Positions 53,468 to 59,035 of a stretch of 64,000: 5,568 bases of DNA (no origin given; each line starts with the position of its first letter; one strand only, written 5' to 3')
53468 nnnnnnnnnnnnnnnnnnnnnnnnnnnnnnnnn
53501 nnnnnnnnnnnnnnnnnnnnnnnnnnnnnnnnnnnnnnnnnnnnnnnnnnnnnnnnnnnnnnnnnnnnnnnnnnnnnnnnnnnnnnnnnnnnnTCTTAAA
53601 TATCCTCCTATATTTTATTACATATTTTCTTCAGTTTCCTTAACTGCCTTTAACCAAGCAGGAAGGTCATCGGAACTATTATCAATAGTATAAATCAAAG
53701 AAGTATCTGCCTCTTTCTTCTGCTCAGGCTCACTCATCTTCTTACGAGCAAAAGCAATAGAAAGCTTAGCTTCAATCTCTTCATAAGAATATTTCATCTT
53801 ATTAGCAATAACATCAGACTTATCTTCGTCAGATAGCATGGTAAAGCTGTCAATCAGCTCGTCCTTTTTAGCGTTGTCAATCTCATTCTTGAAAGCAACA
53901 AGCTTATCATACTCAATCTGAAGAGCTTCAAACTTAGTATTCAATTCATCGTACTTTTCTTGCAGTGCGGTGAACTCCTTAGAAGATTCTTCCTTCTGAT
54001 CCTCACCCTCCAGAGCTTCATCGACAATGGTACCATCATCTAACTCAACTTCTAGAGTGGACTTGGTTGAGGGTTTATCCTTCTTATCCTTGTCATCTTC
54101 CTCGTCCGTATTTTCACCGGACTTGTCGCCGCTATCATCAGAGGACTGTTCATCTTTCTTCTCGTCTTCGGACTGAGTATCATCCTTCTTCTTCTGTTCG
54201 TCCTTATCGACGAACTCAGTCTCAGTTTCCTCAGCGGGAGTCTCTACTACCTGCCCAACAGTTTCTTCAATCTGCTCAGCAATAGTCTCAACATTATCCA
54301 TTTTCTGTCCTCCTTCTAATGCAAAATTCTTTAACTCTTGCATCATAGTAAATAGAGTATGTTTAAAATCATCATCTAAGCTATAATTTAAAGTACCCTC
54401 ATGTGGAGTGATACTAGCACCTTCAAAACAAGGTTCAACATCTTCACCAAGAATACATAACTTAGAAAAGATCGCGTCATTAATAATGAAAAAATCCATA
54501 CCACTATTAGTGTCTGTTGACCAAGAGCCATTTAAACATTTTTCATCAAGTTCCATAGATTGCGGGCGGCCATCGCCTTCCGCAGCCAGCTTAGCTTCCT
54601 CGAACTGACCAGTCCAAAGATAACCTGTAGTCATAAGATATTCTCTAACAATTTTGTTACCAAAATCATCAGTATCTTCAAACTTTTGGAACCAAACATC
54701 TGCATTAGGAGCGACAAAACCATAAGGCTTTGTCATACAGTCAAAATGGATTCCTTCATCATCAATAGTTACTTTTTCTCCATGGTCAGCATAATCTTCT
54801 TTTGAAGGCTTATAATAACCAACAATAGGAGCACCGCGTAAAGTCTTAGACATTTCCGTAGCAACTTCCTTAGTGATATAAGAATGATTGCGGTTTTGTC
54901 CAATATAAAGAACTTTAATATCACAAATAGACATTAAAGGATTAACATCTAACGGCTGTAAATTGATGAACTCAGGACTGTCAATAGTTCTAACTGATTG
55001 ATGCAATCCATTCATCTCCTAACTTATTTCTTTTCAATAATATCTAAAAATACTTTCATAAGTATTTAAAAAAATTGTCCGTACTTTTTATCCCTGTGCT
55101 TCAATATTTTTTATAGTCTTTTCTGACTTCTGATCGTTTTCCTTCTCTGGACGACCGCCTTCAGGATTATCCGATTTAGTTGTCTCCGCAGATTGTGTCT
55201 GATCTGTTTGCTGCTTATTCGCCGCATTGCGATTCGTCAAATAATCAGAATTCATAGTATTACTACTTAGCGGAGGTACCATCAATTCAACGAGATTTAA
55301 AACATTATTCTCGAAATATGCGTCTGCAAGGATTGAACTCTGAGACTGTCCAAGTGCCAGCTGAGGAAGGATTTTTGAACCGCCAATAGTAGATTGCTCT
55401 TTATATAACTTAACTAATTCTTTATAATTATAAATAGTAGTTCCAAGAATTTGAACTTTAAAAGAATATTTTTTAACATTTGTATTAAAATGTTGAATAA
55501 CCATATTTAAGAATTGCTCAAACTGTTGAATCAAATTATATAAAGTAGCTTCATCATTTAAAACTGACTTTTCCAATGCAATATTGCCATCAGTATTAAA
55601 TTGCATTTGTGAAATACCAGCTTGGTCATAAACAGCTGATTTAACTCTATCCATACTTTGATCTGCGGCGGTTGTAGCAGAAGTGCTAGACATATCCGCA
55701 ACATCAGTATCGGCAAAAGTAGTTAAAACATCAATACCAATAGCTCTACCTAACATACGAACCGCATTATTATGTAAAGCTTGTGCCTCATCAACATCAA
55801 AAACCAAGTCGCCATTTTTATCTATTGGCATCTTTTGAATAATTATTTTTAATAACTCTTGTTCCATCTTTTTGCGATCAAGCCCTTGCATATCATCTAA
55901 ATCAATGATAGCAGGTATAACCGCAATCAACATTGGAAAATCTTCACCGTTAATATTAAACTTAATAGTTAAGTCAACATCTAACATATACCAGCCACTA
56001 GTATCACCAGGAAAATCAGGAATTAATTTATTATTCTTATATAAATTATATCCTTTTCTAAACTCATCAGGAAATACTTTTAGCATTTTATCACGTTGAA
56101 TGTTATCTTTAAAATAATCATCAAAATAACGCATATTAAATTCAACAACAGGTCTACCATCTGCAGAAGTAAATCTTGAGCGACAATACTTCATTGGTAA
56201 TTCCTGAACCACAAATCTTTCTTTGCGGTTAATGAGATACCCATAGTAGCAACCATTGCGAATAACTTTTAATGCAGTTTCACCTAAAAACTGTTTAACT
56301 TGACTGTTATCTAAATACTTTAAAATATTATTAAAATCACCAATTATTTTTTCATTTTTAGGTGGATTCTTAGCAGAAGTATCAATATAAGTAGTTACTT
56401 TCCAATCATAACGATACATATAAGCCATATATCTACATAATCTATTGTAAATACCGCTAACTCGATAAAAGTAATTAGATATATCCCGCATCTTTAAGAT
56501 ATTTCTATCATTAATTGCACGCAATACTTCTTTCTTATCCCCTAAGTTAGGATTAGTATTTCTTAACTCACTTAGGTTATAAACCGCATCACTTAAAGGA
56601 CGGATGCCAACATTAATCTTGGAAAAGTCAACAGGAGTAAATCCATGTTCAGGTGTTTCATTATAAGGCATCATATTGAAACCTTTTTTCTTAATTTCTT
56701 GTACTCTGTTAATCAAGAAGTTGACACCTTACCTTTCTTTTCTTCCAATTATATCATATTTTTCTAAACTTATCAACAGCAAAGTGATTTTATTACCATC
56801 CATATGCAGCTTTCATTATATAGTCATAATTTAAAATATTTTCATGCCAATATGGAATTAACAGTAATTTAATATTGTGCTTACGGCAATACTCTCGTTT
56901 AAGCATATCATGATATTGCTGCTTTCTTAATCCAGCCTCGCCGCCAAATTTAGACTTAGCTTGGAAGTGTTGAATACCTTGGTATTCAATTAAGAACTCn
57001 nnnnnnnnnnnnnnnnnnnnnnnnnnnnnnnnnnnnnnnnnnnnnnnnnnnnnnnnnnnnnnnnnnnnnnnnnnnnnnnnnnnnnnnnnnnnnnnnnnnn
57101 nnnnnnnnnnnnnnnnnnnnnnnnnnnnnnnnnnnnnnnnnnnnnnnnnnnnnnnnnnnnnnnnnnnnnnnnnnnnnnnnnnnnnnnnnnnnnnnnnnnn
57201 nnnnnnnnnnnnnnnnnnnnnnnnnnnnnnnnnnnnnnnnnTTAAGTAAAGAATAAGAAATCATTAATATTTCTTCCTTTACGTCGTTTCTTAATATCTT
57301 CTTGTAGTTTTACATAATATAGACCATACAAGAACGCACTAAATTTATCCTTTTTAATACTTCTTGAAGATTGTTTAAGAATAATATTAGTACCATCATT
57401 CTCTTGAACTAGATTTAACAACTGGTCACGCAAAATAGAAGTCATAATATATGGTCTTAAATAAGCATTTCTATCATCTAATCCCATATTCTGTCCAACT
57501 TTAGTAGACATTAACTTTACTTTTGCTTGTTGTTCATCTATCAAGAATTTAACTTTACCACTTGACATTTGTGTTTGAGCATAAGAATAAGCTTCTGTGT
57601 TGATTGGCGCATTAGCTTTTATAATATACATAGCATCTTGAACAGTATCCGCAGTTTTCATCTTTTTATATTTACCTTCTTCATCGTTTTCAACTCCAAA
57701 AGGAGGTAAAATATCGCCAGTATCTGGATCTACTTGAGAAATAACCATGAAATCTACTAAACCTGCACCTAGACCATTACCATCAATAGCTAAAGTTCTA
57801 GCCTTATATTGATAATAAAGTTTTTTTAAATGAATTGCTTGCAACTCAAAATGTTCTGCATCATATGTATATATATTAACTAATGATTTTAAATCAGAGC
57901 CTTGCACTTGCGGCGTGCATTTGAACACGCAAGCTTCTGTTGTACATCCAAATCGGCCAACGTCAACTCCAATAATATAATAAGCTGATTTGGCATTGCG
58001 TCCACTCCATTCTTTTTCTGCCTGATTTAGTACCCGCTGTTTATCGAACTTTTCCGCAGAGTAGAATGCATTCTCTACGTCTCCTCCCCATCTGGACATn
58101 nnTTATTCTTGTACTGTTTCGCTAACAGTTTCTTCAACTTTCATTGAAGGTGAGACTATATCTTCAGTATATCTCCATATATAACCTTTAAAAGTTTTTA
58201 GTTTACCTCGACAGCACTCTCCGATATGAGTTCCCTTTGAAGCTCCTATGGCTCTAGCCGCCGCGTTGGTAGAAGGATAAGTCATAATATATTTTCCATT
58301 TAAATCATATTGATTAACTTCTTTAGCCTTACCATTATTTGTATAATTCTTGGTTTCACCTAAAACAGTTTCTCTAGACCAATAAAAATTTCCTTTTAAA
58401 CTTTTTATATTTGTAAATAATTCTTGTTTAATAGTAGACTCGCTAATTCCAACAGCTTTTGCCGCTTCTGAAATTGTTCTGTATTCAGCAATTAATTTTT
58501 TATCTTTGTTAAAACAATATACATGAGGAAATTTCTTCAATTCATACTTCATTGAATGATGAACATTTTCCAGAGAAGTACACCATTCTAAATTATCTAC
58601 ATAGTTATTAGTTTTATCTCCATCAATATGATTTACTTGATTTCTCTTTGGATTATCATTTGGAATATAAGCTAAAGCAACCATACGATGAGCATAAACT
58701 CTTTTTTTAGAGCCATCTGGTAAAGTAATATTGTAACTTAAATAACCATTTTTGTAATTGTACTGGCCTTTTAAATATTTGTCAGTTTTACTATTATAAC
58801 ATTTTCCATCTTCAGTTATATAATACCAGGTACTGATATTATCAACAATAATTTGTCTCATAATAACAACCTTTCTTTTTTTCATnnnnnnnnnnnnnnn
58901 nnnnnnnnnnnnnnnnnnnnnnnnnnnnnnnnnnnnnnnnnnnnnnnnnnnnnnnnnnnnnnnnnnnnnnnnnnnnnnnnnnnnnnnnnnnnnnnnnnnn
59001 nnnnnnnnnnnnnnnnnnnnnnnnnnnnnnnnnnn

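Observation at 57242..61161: Large terminase gene split into three exons by two group I introns, each carrying an HNH homing endonuclease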

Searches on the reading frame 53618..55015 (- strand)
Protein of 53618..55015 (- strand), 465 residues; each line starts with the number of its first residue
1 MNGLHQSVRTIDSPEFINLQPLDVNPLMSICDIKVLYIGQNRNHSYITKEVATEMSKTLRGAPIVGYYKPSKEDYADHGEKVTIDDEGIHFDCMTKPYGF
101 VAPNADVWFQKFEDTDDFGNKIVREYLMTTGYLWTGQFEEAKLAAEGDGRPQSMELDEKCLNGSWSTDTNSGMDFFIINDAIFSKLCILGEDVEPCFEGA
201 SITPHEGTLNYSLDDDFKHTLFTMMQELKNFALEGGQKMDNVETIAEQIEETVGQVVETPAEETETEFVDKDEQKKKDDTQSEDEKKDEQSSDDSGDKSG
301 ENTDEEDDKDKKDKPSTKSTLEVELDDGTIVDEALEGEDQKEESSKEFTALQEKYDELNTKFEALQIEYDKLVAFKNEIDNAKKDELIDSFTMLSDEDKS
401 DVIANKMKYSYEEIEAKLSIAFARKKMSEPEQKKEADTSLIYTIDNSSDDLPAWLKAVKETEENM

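Call 30: search_protein_families(library=pfam, proteins=[window:53618-55015:-], max_evalue=0.01)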
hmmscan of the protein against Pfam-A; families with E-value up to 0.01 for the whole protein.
window:53618-55015:- (465 aa): 1 family
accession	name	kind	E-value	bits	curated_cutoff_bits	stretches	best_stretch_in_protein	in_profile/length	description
PF02183.23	HALZ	-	0.0063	17.1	28.1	0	346-374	5-33/43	Homeobox associated leucine zipper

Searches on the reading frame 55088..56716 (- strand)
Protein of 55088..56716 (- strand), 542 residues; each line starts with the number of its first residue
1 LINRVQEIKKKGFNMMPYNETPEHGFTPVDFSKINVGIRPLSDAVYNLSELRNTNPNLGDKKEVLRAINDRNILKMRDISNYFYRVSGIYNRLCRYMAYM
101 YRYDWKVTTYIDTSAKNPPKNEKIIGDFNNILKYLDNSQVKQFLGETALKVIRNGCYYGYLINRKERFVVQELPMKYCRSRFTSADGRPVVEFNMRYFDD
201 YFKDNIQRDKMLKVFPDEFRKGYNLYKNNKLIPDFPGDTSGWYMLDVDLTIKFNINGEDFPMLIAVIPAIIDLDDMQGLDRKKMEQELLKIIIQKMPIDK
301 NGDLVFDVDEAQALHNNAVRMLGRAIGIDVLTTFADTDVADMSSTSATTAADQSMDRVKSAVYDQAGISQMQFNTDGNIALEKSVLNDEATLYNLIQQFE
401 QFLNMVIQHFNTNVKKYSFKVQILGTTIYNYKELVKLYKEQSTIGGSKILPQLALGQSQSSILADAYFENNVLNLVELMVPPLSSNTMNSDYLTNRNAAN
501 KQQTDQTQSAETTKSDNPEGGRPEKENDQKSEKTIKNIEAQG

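Call 9: search_protein_families(library=phrogs, proteins=[window:55088-56716:-], max_evalue=0.001)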
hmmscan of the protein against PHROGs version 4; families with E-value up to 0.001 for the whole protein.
window:55088-56716:- (542 aa): 1 family
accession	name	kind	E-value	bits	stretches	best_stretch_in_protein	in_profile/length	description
phrog_2739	-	head and packaging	6.6e-79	266.8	1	62-539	54-494/501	portal protein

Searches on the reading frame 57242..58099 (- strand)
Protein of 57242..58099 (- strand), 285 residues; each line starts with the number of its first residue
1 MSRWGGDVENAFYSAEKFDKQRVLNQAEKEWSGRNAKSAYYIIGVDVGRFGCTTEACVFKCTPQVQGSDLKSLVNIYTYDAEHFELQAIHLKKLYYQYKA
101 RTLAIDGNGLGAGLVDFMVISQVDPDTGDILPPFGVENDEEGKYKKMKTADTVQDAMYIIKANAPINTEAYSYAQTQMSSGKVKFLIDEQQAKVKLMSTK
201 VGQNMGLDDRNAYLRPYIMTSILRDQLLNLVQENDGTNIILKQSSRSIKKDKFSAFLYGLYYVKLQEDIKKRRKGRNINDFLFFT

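Call 6: search_protein_families(library=pfam, proteins=[window:57242-58099:-], max_evalue=0.01)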
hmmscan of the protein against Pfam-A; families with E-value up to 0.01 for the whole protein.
window:57242-58099:- (285 aa): 0 families

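Call 9: search_protein_families(library=phrogs, proteins=[window:57242-58099:-], max_evalue=0.001)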
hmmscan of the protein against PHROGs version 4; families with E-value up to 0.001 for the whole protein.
window:57242-58099:- (285 aa): 4 families
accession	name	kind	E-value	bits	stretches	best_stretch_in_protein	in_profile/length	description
phrog_24618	-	unknown function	8.9e-50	170.5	1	60-284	3-229/230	-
phrog_26582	-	unknown function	8.8e-15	55.8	1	17-279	85-349/363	-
phrog_5909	-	head and packaging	5e-05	23.6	1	34-119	101-183/285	terminase large subunit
phrog_2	-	head and packaging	0.00031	20.6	1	3-184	453-572/807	terminase large subunit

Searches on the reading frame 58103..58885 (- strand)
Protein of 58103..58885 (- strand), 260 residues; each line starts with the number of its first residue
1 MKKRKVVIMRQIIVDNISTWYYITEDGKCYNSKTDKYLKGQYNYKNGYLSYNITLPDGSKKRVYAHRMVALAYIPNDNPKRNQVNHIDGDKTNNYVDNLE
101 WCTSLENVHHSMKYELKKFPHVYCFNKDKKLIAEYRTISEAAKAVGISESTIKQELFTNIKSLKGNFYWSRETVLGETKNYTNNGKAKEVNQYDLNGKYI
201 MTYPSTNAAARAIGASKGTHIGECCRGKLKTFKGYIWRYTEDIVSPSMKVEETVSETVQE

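Call 6: search_protein_families(library=pfam, proteins=[window:58103-58885:-], max_evalue=0.01)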
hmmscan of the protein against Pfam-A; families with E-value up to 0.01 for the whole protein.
window:58103-58885:- (260 aa): 6 families
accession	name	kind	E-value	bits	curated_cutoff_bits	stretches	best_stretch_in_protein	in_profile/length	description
PF07453.19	NUMOD1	-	5.7e-18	65.1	22.8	2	188-224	1-36/37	NUMOD1 domain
PF13392.12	HNH_3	-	1e-09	38.3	24.8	1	63-108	1-45/46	HNH endonuclease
PF22083.2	I-HmuI_NUMOD-like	-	4.4e-06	26.6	27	1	200-237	9-45/46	DNA endonuclease I-HmuI-like, NUMOD-like domain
PF18024.7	HTH_50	-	0.002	18.2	27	0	197-219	17-39/50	Helix-turn-helix domain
PF12116.14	SpoIIID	-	0.0035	17.9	27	0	131-179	15-63/82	Stage III sporulation protein D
PF12728.13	HTH_17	-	0.0087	16.7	27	0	137-153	3-19/51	Helix-turn-helix domain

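Call 33: find_related_loci(query=window:58106-58861:-, collection=viral_contigs, flank=2500)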
Query window:58106-58861:- (252 aa) in viral_contigs; peptide patterns used: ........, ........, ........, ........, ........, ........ (x = any residue, [..] = any of these).
20 stretches matched a pattern; 6 encode a relative of the query (tblastn E <= 1e-3); 6 distinct loci.
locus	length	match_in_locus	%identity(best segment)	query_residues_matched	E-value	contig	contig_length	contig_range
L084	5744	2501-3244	65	1-248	3e-114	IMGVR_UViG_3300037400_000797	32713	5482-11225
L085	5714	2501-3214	62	1-239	1e-101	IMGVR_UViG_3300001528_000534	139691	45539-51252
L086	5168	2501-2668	42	178-231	2e-8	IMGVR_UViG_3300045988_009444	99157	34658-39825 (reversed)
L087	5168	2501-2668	42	178-231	2e-8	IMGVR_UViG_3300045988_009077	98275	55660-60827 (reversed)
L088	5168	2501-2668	42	178-231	2e-8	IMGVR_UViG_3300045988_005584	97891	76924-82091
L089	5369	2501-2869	37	114-234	7e-5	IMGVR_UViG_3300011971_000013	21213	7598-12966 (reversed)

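Call 54: search_solved_structures(query=window:58106-58861:-, max_evalue=0.01, show_alignments=1)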
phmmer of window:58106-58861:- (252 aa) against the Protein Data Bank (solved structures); distinct sequences matched with E-value up to 0.01: 1.
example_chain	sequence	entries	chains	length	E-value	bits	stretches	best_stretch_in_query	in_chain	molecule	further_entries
1u3e_M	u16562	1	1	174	1.4e-09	40.9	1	12-105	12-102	HNH homing endonuclease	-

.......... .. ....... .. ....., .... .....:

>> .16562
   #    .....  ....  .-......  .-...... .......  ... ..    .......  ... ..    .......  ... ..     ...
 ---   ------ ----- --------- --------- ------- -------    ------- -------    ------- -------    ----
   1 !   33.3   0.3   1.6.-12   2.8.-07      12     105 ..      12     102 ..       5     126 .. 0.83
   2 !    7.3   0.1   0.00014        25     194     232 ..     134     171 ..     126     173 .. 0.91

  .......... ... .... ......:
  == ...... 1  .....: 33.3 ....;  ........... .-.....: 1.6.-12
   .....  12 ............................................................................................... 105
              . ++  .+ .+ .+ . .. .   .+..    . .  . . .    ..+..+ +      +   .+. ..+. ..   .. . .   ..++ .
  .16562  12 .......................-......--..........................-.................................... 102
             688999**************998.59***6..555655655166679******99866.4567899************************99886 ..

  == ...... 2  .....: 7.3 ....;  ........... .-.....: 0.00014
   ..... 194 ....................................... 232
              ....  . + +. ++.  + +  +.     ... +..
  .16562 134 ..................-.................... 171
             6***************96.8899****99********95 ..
